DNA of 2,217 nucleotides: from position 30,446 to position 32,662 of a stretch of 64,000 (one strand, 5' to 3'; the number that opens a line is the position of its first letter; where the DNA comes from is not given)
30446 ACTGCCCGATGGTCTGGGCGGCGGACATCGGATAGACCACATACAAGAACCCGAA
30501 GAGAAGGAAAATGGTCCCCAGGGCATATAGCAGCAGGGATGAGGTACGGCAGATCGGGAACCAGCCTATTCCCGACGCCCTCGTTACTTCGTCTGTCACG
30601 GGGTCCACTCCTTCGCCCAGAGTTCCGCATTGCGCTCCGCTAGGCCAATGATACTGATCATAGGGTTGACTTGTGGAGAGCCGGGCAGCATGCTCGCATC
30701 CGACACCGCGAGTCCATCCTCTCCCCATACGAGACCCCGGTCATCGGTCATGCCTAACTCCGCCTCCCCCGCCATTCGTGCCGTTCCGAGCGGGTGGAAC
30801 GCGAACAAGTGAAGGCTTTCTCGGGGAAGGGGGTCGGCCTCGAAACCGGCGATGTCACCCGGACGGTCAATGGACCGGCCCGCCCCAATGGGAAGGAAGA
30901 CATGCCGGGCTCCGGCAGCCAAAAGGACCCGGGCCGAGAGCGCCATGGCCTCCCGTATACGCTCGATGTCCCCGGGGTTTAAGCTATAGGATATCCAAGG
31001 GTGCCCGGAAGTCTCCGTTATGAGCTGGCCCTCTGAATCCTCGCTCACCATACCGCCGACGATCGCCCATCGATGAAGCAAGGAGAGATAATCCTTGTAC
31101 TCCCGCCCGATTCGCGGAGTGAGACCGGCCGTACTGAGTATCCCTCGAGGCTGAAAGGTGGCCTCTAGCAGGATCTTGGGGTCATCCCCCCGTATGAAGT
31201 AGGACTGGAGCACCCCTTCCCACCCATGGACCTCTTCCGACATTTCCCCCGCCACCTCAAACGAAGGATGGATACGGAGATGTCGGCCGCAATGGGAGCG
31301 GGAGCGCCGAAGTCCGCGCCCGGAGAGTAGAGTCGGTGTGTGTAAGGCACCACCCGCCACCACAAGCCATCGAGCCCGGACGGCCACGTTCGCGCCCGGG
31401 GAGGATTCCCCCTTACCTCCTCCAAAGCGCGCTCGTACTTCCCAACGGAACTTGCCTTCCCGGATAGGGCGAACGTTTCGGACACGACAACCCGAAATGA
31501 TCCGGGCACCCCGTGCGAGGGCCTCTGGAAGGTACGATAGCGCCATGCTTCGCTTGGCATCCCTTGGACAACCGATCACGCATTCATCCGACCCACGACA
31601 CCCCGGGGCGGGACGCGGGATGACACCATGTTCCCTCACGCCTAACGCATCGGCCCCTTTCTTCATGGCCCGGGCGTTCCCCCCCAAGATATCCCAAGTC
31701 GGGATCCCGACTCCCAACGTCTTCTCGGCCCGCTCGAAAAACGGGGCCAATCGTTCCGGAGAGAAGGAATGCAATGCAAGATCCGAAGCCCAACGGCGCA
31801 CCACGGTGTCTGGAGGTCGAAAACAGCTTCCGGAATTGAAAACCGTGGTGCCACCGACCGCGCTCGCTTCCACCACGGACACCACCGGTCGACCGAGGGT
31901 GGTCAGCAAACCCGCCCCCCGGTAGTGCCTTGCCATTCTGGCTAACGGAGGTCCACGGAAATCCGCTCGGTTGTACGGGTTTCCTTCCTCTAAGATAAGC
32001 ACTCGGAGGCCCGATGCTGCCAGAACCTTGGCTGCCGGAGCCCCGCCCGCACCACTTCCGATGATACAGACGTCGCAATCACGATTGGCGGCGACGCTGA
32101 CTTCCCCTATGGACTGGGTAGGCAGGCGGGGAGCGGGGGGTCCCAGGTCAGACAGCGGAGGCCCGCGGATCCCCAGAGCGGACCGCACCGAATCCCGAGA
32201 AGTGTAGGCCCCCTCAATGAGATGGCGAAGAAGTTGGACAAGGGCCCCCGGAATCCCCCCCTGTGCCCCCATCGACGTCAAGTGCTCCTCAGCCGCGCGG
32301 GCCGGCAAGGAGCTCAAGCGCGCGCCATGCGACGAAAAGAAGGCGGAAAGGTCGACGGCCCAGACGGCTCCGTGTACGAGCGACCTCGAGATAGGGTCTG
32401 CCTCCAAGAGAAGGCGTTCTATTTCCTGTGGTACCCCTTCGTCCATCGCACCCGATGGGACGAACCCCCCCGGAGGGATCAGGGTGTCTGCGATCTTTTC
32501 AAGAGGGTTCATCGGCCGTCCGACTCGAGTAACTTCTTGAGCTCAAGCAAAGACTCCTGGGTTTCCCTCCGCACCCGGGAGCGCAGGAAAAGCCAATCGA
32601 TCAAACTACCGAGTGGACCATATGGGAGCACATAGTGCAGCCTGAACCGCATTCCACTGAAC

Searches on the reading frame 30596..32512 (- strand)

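Call 24: search_protein_families(library=pfam, proteins=[window:30596-32512:-], max_evalue=0.00001)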
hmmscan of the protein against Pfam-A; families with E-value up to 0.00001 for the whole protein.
window:30596-32512:- (638 aa): 3 families
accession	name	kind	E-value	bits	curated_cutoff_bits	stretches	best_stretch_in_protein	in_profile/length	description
PF00732.25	GMC_oxred_N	-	1.2e-35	123.7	23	1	196-416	4-217/218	GMC oxidoreductase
PF05199.19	GMC_oxred_C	-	1.1e-15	58.8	24.6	1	503-625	16-139/139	GMC oxidoreductase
PF01266.30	DAO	-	6.6e-09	36.2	27.9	1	147-454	1-272/353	FAD dependent oxidoreductase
